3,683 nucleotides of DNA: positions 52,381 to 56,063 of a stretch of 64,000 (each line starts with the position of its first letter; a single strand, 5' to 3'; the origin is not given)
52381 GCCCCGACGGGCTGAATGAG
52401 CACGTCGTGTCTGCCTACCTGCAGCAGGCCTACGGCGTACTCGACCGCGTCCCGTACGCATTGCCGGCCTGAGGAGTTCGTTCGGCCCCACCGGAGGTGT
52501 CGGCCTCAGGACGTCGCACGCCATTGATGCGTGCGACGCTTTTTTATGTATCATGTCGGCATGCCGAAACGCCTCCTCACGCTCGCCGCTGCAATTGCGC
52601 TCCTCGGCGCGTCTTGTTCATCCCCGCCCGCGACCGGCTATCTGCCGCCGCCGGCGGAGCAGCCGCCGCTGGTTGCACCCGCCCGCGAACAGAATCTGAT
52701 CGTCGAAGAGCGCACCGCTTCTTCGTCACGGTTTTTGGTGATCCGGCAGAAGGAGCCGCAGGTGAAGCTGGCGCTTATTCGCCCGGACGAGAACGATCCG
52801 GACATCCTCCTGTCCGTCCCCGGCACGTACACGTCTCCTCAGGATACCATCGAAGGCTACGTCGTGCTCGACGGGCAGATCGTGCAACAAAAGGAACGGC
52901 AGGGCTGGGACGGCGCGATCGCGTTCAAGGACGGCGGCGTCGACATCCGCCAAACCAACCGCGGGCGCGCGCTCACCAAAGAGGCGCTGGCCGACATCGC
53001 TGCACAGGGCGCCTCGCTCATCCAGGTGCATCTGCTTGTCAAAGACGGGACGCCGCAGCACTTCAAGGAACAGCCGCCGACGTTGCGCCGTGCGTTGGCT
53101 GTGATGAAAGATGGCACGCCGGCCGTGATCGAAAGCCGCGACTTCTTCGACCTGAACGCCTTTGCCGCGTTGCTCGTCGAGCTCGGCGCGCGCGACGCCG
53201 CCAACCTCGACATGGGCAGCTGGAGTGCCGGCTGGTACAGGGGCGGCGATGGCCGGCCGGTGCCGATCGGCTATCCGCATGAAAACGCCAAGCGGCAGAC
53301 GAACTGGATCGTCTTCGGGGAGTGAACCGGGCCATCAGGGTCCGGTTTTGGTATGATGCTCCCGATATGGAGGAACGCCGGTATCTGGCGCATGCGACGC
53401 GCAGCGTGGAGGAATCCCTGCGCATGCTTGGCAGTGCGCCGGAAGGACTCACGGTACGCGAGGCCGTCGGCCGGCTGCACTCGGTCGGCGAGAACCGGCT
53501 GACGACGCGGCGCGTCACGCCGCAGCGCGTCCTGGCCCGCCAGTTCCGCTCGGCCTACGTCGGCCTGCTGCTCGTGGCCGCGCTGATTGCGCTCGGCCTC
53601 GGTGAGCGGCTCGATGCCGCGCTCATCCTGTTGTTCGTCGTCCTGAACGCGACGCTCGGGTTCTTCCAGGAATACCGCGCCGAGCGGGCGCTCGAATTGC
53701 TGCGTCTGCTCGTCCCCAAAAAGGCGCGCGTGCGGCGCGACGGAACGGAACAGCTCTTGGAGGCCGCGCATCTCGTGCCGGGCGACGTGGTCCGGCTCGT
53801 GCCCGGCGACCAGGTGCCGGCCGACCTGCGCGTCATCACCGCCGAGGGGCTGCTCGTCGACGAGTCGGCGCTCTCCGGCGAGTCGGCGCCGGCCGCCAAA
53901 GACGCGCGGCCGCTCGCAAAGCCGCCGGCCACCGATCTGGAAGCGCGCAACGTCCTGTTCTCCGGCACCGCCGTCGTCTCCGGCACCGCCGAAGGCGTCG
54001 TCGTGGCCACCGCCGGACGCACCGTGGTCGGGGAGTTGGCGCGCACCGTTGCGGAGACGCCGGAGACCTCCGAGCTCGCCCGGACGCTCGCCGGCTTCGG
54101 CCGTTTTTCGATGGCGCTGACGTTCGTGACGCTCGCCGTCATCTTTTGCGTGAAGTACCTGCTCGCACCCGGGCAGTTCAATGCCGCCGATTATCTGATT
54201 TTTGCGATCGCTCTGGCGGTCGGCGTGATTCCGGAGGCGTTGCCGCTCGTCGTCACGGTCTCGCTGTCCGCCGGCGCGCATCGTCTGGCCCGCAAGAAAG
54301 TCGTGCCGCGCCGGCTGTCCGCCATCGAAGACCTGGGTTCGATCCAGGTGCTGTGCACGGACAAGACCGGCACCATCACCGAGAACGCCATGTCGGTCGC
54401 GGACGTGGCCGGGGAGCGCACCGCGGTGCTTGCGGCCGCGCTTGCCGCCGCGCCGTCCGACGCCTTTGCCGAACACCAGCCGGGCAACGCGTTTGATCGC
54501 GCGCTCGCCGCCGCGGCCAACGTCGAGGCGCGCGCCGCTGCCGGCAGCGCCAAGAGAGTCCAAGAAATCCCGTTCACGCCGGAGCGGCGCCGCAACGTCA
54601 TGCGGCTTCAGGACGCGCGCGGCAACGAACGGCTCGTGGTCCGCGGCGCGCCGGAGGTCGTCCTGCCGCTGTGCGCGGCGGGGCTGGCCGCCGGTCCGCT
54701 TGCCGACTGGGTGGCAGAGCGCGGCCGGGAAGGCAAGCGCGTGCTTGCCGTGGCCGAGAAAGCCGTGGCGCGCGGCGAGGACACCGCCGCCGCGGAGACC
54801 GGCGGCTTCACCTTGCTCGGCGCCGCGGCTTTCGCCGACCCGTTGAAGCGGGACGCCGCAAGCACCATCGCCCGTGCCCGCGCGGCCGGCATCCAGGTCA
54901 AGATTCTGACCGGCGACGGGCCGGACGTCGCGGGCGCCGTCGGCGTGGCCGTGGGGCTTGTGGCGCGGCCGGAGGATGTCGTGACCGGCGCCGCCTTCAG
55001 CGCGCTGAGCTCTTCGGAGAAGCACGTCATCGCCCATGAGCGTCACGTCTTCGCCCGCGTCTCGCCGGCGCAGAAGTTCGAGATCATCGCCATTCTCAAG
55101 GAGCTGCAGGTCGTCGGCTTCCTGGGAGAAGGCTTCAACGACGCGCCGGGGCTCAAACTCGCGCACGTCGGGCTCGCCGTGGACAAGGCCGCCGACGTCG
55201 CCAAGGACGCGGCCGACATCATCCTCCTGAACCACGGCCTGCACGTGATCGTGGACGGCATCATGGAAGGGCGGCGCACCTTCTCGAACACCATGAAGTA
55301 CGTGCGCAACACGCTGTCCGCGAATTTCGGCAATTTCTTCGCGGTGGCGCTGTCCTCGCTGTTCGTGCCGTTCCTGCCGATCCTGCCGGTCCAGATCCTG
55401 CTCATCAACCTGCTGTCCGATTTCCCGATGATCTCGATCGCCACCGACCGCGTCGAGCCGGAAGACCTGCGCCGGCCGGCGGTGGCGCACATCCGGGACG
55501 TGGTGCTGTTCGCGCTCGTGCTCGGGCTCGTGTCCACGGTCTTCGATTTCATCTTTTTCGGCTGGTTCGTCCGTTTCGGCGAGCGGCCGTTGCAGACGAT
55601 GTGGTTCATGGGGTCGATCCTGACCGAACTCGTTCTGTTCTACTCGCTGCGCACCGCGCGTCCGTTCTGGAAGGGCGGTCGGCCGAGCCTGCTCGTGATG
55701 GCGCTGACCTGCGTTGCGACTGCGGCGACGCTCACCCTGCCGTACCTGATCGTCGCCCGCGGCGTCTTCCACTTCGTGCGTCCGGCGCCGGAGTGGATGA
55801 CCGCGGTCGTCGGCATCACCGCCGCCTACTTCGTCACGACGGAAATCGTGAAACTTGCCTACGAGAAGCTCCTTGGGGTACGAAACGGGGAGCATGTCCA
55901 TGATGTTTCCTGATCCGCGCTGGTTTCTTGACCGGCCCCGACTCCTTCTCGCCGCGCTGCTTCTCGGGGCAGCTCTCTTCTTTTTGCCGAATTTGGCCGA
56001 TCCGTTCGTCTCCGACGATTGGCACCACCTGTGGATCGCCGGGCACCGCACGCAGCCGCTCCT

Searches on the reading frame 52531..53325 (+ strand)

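Call 8: search_protein_families(library=pfam, proteins=[window:52531-53325:+], max_evalue=0.01)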
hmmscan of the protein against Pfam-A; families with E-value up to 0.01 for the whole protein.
window:52531-53325:+ (264 aa): 1 family
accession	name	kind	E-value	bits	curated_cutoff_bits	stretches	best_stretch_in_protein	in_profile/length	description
PF09992.14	NAGPA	-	1.5e-11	45.2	25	1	96-255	7-160/169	Phosphodiester glycosidase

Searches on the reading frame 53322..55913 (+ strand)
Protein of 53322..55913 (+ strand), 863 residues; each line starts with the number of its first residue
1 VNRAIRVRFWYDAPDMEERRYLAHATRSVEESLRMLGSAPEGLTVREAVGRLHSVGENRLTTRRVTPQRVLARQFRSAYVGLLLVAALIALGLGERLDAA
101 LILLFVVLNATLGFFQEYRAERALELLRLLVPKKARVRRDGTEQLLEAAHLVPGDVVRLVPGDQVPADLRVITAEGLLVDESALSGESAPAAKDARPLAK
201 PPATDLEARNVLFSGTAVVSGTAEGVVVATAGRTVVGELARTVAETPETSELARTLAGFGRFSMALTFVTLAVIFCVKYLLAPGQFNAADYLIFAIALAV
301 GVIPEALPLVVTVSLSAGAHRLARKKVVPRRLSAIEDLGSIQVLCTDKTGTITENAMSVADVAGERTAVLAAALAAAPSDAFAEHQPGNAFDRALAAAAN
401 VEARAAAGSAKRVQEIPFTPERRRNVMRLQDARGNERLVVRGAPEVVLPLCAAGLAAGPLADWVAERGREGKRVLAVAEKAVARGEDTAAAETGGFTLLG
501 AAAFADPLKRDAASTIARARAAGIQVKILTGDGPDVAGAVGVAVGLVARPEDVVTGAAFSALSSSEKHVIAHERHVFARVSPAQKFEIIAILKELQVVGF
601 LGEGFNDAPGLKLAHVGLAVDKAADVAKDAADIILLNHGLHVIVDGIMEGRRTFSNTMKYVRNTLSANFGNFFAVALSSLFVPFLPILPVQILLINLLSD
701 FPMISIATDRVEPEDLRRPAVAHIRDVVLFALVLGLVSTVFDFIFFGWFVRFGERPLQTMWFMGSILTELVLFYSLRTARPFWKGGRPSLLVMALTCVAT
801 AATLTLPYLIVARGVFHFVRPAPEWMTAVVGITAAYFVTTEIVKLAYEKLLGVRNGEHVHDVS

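Call 8: search_protein_families(library=pfam, proteins=[window:53322-55913:+], max_evalue=0.01)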
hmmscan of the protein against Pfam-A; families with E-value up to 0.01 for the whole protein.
window:53322-55913:+ (863 aa): 5 families
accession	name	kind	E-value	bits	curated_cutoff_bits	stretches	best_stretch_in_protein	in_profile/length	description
PF00122.25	E1-E2_ATPase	-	5e-44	150.4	28.1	1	130-325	2-181/181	E1-E2 ATPase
PF00689.26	Cation_ATPase_C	-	1.4e-18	67.8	27.3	1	684-845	1-174/175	Cation transporting ATPase, C-terminus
PF00702.32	Hydrolase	-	4.2e-10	40.8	26.4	1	342-614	2-190/191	haloacid dehalogenase-like hydrolase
PF00690.31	Cation_ATPase_N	-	1.9e-08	34.3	20.4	1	26-90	3-69/69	Cation transporter/ATPase, N-terminus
PF13246.12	Cation_ATPase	-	1.1e-06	29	21.7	1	388-452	21-89/91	Cation transport ATPase (P-type)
